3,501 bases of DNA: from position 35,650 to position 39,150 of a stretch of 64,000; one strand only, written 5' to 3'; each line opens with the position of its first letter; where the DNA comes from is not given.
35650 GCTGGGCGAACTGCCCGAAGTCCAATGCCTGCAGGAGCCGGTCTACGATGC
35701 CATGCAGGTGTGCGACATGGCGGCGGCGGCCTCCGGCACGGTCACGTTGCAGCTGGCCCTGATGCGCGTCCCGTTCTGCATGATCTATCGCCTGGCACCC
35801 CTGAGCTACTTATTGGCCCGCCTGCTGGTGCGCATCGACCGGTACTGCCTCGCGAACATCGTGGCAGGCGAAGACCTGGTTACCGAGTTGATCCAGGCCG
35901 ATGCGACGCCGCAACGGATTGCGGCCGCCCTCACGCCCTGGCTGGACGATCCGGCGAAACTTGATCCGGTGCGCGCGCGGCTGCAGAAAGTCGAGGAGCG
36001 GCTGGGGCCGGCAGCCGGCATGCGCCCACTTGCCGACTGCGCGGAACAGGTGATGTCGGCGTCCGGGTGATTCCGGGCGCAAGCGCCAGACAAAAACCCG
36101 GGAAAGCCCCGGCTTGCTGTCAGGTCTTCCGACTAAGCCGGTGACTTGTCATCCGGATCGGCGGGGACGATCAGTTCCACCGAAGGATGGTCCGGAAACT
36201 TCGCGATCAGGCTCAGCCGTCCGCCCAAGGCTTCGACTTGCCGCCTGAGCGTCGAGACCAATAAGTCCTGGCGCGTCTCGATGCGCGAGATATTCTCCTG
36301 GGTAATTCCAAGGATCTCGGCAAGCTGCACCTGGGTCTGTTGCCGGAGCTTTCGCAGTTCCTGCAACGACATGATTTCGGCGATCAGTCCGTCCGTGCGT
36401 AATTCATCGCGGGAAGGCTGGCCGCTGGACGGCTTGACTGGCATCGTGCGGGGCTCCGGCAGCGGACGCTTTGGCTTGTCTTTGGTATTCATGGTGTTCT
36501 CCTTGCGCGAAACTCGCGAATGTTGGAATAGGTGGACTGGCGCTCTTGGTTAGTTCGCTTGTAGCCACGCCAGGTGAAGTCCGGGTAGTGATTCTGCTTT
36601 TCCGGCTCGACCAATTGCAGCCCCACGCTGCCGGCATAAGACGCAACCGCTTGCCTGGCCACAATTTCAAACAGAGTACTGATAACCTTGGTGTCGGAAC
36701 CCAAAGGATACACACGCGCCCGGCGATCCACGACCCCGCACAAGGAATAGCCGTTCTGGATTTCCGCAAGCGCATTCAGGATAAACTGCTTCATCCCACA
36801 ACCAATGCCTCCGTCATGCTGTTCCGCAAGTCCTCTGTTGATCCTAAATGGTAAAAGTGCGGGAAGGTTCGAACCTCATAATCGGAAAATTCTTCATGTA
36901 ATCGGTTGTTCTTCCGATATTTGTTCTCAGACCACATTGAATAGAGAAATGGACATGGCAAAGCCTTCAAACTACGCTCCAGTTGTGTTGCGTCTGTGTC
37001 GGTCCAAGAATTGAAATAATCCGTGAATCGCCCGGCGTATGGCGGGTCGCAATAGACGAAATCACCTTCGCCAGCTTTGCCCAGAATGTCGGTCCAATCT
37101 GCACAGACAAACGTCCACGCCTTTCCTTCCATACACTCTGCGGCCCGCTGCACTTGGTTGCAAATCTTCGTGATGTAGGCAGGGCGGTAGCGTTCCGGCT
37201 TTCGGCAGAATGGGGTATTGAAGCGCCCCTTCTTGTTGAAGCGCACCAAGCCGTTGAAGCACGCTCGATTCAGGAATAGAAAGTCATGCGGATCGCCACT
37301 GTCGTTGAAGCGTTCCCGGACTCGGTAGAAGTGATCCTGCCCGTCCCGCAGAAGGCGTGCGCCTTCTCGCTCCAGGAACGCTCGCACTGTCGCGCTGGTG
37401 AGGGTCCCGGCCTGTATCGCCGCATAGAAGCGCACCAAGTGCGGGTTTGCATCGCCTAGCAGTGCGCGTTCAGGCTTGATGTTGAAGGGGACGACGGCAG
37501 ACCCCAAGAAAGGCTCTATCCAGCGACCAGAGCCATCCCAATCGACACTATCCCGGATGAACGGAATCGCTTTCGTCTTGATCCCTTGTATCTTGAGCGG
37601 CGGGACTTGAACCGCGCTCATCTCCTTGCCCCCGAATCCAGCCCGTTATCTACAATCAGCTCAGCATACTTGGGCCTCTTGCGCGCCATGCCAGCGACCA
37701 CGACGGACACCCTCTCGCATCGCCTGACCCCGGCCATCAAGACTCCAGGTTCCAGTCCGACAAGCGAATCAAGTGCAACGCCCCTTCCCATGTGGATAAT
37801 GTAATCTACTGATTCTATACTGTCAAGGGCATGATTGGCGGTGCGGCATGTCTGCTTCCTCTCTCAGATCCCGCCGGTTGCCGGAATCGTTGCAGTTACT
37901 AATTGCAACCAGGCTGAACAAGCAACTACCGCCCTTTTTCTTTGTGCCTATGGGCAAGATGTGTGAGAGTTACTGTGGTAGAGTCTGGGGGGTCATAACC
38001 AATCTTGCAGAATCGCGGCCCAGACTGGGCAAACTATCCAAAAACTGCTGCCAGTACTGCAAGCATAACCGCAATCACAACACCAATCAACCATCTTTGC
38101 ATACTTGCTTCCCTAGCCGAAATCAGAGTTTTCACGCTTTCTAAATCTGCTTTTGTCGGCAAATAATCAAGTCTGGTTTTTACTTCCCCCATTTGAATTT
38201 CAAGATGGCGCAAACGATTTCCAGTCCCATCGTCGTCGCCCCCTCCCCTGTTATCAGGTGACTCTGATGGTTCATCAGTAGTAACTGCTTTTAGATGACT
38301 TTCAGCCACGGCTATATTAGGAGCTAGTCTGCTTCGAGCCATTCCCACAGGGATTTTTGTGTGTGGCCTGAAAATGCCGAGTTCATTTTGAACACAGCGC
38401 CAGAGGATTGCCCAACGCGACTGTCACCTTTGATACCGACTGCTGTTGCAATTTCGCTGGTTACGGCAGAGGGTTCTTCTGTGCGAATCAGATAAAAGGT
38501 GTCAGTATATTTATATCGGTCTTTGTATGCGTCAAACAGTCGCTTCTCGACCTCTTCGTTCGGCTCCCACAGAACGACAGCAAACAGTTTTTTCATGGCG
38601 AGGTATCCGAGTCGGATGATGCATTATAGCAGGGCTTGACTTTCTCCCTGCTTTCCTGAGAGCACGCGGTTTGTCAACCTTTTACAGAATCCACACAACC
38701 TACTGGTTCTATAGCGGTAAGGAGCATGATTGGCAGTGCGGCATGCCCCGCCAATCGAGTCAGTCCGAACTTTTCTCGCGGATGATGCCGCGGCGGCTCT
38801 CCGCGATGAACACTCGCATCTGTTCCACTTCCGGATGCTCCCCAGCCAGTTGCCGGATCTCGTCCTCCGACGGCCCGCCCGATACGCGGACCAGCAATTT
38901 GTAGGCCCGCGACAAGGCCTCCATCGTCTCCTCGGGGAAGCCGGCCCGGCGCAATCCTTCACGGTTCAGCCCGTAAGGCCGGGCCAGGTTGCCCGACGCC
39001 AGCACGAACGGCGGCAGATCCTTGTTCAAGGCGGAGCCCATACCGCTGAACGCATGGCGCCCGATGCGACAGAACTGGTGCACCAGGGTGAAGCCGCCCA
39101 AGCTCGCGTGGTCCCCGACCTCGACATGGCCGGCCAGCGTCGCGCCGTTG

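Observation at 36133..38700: Low-GC islet between lpxB and lpxA carrying a Dam-like methyltransferase three-gene cassette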

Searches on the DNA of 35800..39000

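Call 59: search_rna_families(source=window, start=35800, end=39000, threshold=evalue, max_evalue=0.1)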
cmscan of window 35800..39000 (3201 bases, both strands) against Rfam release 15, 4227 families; matches with E-value up to 0.1: 0.
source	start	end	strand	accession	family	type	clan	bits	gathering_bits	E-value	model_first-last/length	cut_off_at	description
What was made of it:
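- Tried and rejected: An Rfam scan of 35800-39000 gave no hit at E up to 0.1 (call 59).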

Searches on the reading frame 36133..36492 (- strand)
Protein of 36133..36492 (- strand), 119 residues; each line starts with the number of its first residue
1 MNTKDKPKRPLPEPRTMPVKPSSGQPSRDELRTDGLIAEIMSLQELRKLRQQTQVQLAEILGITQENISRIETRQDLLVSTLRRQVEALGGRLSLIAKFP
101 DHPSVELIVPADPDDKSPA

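Call 3: search_protein_families(library=pfam, proteins=[window:36133-36492:-], max_evalue=0.01)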
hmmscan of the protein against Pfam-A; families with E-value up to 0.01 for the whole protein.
window:36133-36492:- (119 aa): 5 families
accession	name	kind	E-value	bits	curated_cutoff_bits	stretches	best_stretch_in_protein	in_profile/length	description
PF01381.28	HTH_3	-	9.6e-06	26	23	1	43-93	1-52/55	Helix-turn-helix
PF04545.22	Sigma70_r4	-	1.5e-05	24.8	24.1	1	45-74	14-43/50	Sigma-70, region 4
PF13560.12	HTH_31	-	7.4e-05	23.4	27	1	43-90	6-55/64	Helix-turn-helix domain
PF13744.12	HTH_37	-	0.00024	21.3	27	1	42-95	22-77/80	Helix-turn-helix domain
PF12844.13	HTH_19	-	0.0043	17.4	30.2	1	43-73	4-34/64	Helix-turn-helix domain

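Call 6: search_protein_families(library=ncbifam, proteins=[window:36133-36492:-], max_evalue=0.1)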
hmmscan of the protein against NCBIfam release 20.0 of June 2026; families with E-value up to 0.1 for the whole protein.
window:36133-36492:- (119 aa): 18 families
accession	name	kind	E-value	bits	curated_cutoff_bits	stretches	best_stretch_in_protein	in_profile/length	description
TIGR02937.1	sigma70-ECF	superfamily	0.00028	20.6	42.9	1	45-74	127-156/165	sigma-70 family RNA polymerase sigma factor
NF004052.0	PRK05572.1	subfamily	0.00032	20.3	311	1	46-74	213-241/252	SigF/SigG family RNA polymerase sporulation sigma factor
TIGR02885.1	spore_sigF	equivalog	0.00033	20.6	321.45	1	46-74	194-222/231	RNA polymerase sporulation sigma factor SigF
TIGR03070.1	couple_hipB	subfamily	0.00047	20.1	71.65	1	42-73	6-37/58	type II toxin-antitoxin system Y4mF family antitoxin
NF006158.0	PRK08301.1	equivalog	0.0013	18.2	339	1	40-85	193-236/241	RNA polymerase sporulation sigma factor SigE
TIGR02980.1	SigBFG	subfamily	0.0034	17.1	234.35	1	47-85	190-225/227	SigB/SigF/SigG family RNA polymerase sigma factor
TIGR03830.1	CxxCG_CxxCG_HTH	subfamily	0.0039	17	61.8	1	42-75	69-102/127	type II TA system antitoxin MqsA family protein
NF041951.1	phage_RstR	subfamily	0.0044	17.3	80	1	42-74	6-38/108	RstR family transcriptional repressor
TIGR02835.1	spore_sigmaE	equivalog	0.0095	15.4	348.6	1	45-74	192-221/234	RNA polymerase sporulation sigma factor SigE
NF041575.1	antitoxPezA_Strep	equivalog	0.013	15.5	290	1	43-77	6-40/158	type II toxin-antitoxin system antitoxin PezA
NF007408.0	PRK09943.1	equivalog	0.015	14.9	211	1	38-97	7-67/185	HTH-type transcriptional regulator PuuR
NF003055.0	PRK03975.1-2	equivalog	0.026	14.3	122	1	43-75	17-48/140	putative transcriptional regulator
NF007271.0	PRK09726.1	equivalog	0.027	14.5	79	1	44-90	18-65/88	type II toxin-antitoxin system antitoxin HipB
TIGR02612.1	mob_myst_A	hypoth_equivalog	0.027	14.4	122.6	1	45-93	32-83/150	mobile mystery protein A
NF004471.0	PRK05803.1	subfamily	0.035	13.3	252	1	46-75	191-220/235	RNA polymerase sporulation sigma factor SigK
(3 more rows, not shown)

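Call 7: search_protein_families(library=phrogs, proteins=[window:36133-36492:-], max_evalue=0.1)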
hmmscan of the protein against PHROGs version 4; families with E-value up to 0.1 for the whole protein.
window:36133-36492:- (119 aa): 15 families
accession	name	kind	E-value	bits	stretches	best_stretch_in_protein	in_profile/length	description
phrog_11553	-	unknown function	4.2e-09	37.1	1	41-99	38-96/278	-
phrog_1373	-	transcription regulation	4.1e-07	31.1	1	43-95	68-121/166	transcriptional regulator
phrog_2339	-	DNA, RNA and nucleotide metabolism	6.8e-07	30.2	1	41-101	28-90/98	HTH DNA binding protein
phrog_8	-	transcription regulation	5.2e-05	23.8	1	43-74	81-112/346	transcriptional regulator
phrog_7241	-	transcription regulation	0.00031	21.8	1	42-91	65-115/122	transcriptional regulator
phrog_7950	-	transcription regulation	0.0011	19.9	1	43-76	12-45/68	transcriptional repressor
phrog_5823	-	transcription regulation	0.0022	18.2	1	43-93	11-63/404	transcriptional regulator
phrog_2439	-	transcription regulation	0.0045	16.9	1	42-73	11-42/367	transcriptional regulator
phrog_4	-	transcription regulation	0.0052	16.8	1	43-75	144-169/400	transcriptional repressor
phrog_6831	-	transcription regulation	0.01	16.8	1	53-74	20-41/68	transcriptional regulator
phrog_3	-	transcription regulation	0.011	16.5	1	41-93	91-142/430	transcriptional repressor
phrog_2967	-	transcription regulation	0.025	15.1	1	43-75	15-47/225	transcriptional regulator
phrog_191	-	transcription regulation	0.028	15.6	1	46-82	18-54/106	CII-like transcriptional activator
phrog_725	-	transcription regulation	0.061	14.3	1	46-74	20-48/101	CII-like regulator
phrog_14076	-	transcription regulation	0.077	14.5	1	38-76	10-54/86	transcriptional regulator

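Call 23: find_homologous_proteins(query=window:36133-36492:-, max_evalue=0.001)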
Query window:36133-36492:- (119 aa): 43 proteins with E <= 0.001 among 65 candidates.
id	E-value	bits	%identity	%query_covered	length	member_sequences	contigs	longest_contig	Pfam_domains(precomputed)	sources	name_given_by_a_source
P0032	1.1e-67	243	100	100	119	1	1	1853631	PF01381.29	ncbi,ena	-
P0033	3.0e-34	136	79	73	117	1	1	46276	PF04545.23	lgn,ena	-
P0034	2.2e-33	133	78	74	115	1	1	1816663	PF04545.23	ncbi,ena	-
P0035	1.4e-32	130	78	74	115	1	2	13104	PF04545.23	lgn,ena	-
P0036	2.6e-32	130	77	74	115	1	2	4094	PF04545.23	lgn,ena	-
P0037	3.6e-32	129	77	74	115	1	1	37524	PF04545.23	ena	-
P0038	3.9e-32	129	79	74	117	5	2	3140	PF01381.29,PF04545.23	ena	-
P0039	1.6e-31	127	76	74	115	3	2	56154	PF04545.23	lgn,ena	-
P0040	3.7e-31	126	76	74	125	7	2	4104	PF04545.23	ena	-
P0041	5.1e-31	125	75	74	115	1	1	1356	PF04545.23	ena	-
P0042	8.1e-31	125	75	74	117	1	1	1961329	PF04545.23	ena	-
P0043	1.3e-30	124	75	74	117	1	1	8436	PF04545.23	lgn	-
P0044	6.6e-30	122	74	74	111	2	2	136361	PF04545.23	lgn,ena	-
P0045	7.5e-30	122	75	74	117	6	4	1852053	PF04545.23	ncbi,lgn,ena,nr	ncbi:MAG: XRE family transcriptional regulator [Gammaproteobacteria bacterium]|nr:XRE family transcr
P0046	2.3e-29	120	71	73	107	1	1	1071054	PF01381.29,PF04545.23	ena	-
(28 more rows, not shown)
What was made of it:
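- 36133..36400 (-): Resident part of the XRE HTH gene (codons ~31-119, including the whole HTH domain). It is orthologous to the 115-117-aa HTH gene in the lpxA/lpxB gap of sister genomes. Proteins 75-79% identical (call 23).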

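Call 25: find_encoding_contigs(protein=P0034, flank=10000, max_places=3)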
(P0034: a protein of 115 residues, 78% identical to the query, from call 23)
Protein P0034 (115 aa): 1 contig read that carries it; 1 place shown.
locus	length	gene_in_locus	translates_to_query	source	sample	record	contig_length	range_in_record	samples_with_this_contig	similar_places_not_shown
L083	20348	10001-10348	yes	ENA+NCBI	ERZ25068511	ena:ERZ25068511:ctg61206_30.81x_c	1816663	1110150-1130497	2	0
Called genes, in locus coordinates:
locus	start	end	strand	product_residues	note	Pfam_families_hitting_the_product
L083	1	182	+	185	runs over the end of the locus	PF01765:RRF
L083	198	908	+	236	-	PF01255:Prenyltransf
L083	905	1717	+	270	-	PF01148:CTP_transf_1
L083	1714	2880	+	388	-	PF02670:DXP_reductoisom, PF08436:DXP_redisom_C, PF13288:DXPR_C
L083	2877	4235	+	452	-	PF02163:Peptidase_M50, PF00595:PDZ (weak), PF14685:PDZ_Tricorn (faint), PF17820:PDZ_6, PF21558:Pept_S41_N_bact (faint), PF13180:PDZ_2, PF00595:PDZ (weak), PF17820:PDZ_6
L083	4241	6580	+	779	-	PF08478:POTRA_1 (faint), PF08479:POTRA_2 (faint), PF07244:POTRA, PF01103:Omp85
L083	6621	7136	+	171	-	PF03938:OmpH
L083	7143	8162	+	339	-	PF04613:LpxD, PF25084:LbH_EIF2B (faint), PF00132:Hexapep, PF14602:Hexapep_2 (faint), PF00132:Hexapep (weak), PF25087:GMPPB_C (weak), PF00132:Hexapep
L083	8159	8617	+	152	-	PF22817:ApeP-like, PF07977:FabA, PF22818:ApeI-like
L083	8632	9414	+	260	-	PF25084:LbH_EIF2B (faint), PF25087:GMPPB_C (weak), PF00132:Hexapep, PF13720:Acetyltransf_11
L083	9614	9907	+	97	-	-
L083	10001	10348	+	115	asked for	PF04545:Sigma70_r4 (weak)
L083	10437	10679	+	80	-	PF02604:PhdYeFM_antitox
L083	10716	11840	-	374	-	PF02684:LpxB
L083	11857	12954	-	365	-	PF00155:Aminotran_1_2 (faint), PF01041:DegT_DnrJ_EryC1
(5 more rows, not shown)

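Call 26: find_encoding_contigs(protein=P0045, flank=10000, max_places=4)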
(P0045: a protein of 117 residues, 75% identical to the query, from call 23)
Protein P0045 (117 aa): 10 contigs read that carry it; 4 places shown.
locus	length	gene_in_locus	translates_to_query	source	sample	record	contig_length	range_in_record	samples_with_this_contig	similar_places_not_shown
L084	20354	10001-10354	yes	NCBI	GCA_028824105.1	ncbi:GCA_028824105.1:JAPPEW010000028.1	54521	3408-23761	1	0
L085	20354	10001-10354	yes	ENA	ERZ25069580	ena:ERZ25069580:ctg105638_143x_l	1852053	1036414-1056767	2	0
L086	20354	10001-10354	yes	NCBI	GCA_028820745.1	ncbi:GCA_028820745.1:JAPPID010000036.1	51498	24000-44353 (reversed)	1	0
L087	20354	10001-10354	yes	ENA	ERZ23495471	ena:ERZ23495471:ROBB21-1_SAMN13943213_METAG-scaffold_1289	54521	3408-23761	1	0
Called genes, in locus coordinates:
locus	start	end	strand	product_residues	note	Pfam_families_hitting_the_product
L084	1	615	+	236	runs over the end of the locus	PF01255:Prenyltransf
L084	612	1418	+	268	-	PF01148:CTP_transf_1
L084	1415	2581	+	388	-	PF02670:DXP_reductoisom, PF08436:DXP_redisom_C, PF13288:DXPR_C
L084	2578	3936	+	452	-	PF02163:Peptidase_M50, PF00595:PDZ (weak), PF13180:PDZ_2 (weak), PF14685:PDZ_Tricorn (faint), PF17820:PDZ_6, PF21558:Pept_S41_N_bact (faint), PF13180:PDZ_2, PF17820:PDZ_6 (weak)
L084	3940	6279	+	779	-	PF08478:POTRA_1 (faint), PF08479:POTRA_2 (faint), PF07244:POTRA, PF01103:Omp85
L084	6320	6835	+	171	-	PF03938:OmpH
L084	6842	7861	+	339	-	PF04613:LpxD, PF25084:LbH_EIF2B (faint), PF00132:Hexapep, PF25087:GMPPB_C (weak), PF00132:Hexapep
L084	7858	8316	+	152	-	PF22817:ApeP-like, PF07977:FabA, PF22818:ApeI-like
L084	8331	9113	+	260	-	PF25084:LbH_EIF2B (faint), PF25087:GMPPB_C (weak), PF00132:Hexapep, PF13720:Acetyltransf_11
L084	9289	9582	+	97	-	-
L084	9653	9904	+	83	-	-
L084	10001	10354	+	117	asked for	PF04545:Sigma70_r4 (weak)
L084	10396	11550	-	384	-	PF02684:LpxB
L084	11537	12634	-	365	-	PF01041:DegT_DnrJ_EryC1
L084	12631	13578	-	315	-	PF01408:GFO_IDH_MocA, PF22725:GFO_IDH_MocA_C3, PF02894:GFO_IDH_MocA_C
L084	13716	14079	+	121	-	PF01351:RNase_HII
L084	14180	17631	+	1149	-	PF02811:PHP, PF07733:DNA_pol3_alpha, PF17657:DNA_pol3_finger, PF14579:HHH_6, PF01336:tRNA_anti-codon (weak)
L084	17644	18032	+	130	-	PF03255:ACCA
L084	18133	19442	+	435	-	PF01171:ATP_bind_3, PF09179:TilS, PF11734:TilS_C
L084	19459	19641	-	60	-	PF11127:YgaP-like_TM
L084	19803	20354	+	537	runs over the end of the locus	PF06418:CTP_synth_N, PF00117:GATase, PF07722:Peptidase_C26 (weak)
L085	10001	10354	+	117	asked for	PF04545:Sigma70_r4 (weak)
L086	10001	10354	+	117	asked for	PF04545:Sigma70_r4 (weak)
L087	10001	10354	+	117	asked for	PF04545:Sigma70_r4 (weak)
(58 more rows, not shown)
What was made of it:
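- Checked: In this clade lpxA and lpxB are convergent and are separated by 1.3-2.8 kb in every sister genome seen (calls 25, 26).
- Tried and rejected: Sister genomes were reached instead through homologs of the HTH protein (calls 23, 25, 26).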

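Call 58: search_protein_families(library=padloc, proteins=[window:36133-36492:-], max_evalue=0.01)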
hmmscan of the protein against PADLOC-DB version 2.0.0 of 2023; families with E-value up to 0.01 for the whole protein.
window:36133-36492:- (119 aa): 3 families
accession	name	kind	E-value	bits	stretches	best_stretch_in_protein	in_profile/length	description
PDLC02926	HTH_VI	-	3.7e-06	25.1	1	43-89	6-53/92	-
PDLC04142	capH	-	0.0015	17.6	1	43-94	11-60/103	capH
PDLC03949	RmrA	-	0.0043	14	1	46-106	10-67/363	-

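Call 64: search_protein_families(library=pfam, proteins=[L084:9289-9582:+], max_evalue=0.01)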
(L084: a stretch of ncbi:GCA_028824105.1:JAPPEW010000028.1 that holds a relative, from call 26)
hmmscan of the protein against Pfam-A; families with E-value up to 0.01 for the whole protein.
L084:9289-9582:+ (97 aa): 0 families
